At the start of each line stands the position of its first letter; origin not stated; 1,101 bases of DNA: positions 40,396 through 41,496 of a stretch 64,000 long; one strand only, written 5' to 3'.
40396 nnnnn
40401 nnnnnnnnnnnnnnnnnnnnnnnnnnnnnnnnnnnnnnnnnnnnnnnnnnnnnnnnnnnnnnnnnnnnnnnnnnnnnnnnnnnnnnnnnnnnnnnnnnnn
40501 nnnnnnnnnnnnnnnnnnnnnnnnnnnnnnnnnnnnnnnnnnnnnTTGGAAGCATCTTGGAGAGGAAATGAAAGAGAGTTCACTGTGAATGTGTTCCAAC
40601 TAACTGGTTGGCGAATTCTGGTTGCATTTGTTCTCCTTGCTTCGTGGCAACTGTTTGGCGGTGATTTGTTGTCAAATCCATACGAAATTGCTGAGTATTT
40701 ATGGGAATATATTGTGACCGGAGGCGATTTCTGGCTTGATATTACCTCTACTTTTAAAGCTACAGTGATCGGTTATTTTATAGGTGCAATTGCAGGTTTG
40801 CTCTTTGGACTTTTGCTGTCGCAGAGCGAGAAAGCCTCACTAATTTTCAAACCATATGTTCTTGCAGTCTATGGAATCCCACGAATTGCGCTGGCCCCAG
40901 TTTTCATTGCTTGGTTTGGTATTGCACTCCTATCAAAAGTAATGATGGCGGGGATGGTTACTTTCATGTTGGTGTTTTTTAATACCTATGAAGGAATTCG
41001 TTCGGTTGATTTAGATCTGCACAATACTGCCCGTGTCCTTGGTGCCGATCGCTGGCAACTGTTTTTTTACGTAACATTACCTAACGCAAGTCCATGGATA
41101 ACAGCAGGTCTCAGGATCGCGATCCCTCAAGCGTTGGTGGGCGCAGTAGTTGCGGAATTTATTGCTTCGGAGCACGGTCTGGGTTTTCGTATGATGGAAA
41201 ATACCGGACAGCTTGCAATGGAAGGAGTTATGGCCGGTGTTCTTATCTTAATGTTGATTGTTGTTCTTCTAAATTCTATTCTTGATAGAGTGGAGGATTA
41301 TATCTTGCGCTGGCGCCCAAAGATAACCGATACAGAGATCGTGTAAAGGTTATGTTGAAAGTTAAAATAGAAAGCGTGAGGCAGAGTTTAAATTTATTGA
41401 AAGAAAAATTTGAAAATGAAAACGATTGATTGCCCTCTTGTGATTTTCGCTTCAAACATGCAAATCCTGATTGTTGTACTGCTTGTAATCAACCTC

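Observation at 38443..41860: ABC transporter cassette lodged between a decayed 5' fragment and an intact copy of an MBL-fold lipoprotein gene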

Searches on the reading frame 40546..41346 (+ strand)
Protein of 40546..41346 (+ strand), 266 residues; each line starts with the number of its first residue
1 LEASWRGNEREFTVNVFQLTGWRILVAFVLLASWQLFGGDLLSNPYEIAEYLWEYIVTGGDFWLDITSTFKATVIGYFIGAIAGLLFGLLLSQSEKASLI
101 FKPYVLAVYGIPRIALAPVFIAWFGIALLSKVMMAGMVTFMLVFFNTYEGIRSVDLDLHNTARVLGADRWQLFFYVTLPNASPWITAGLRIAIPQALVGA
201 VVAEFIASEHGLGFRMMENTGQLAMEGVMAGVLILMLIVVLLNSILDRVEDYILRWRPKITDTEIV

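Call 10: search_protein_families(library=pfam, proteins=[window:40546-41346:+], max_evalue=0.01)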
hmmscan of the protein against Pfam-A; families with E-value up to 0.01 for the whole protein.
window:40546-41346:+ (266 aa): 1 family
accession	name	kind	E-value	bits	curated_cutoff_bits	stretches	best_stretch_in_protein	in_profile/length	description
PF00528.27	BPD_transp_1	-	1.6e-32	113.2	26.4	1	82-254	3-179/184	Binding-protein-dependent transport system inner membrane component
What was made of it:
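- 40585..41346 (+): ABC transporter permease. The likely GTG start overlaps the ATPase stop (GTGA), giving 253 aa as in the alphaproteobacterial homologues. Pfam BPD_transp_1, 1.6e-32 (call 10).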

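Call 46: search_protein_families(library=ncbifam, proteins=[window:40588-41346:+], max_evalue=0.001)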
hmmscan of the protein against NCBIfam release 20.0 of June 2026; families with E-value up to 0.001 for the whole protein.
window:40588-41346:+ (252 aa): 19 families
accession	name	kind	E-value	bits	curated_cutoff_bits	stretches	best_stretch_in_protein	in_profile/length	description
NF040733.1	ABC_perm_U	equivalog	5.5e-32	111.2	295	1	27-243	34-249/251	ABC transporter permease subunit SaoP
NF008470.0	PRK11365.1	equivalog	9.2e-27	94.1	347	1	12-246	23-256/263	aliphatic sulfonate ABC transporter permease SsuC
NF007545.0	PRK10160.1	equivalog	9.1e-24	84.3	342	1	17-242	41-270/275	taurine ABC transporter permease TauC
TIGR01183.1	ntrB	equivalog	8.8e-19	68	209.05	1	49-231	16-198/202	nitrate ABC transporter permease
NF008196.0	PRK10952.1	equivalog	4.8e-16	58.5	439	1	31-235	125-324/356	glycine betaine/L-proline ABC transporter permease ProW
TIGR03416.1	ABC_choXWV_perm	equivalog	3.8e-12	46.2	363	1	41-227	77-263/267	choline ABC transporter permease subunit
TIGR01097.1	PhnE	equivalog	7.4e-11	42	216.7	1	24-235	29-247/252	phosphonate ABC transporter, permease protein PhnE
NF006939.0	PRK09421.1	equivalog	4e-08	32.9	262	1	108-183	83-162/230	molybdate ABC transporter permease subunit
NF040839.1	tungstate_WtpB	equivalog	2.2e-06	27.5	340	1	122-175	133-186/251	tungstate ABC transporter permease WtpB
TIGR00969.1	3a0106s02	subfamily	3.3e-05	23.5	240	1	123-228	152-264/272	sulfate ABC transporter permease subunit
NF008208.0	PRK10971.1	equivalog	5.7e-05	22.7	415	1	106-193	137-219/277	sulfate/thiosulfate ABC transporter permease CysT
TIGR00974.1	3a0107s02c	equivalog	7e-05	22.1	193.45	1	46-229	50-260/272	phosphate ABC transporter permease PstA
TIGR01581.1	Mo_ABC_porter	hypoth_equivalog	8.9e-05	22.1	210.3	1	123-183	112-172/225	ABC transporter permease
NF007044.0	PRK09497.1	equivalog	0.00011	21.8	348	1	117-185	151-221/285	spermidine/putrescine ABC transporter permease PotB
NF007047.0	PRK09500.1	equivalog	0.00014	21.6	326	1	94-196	103-210/257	spermidine/putrescine ABC transporter permease PotC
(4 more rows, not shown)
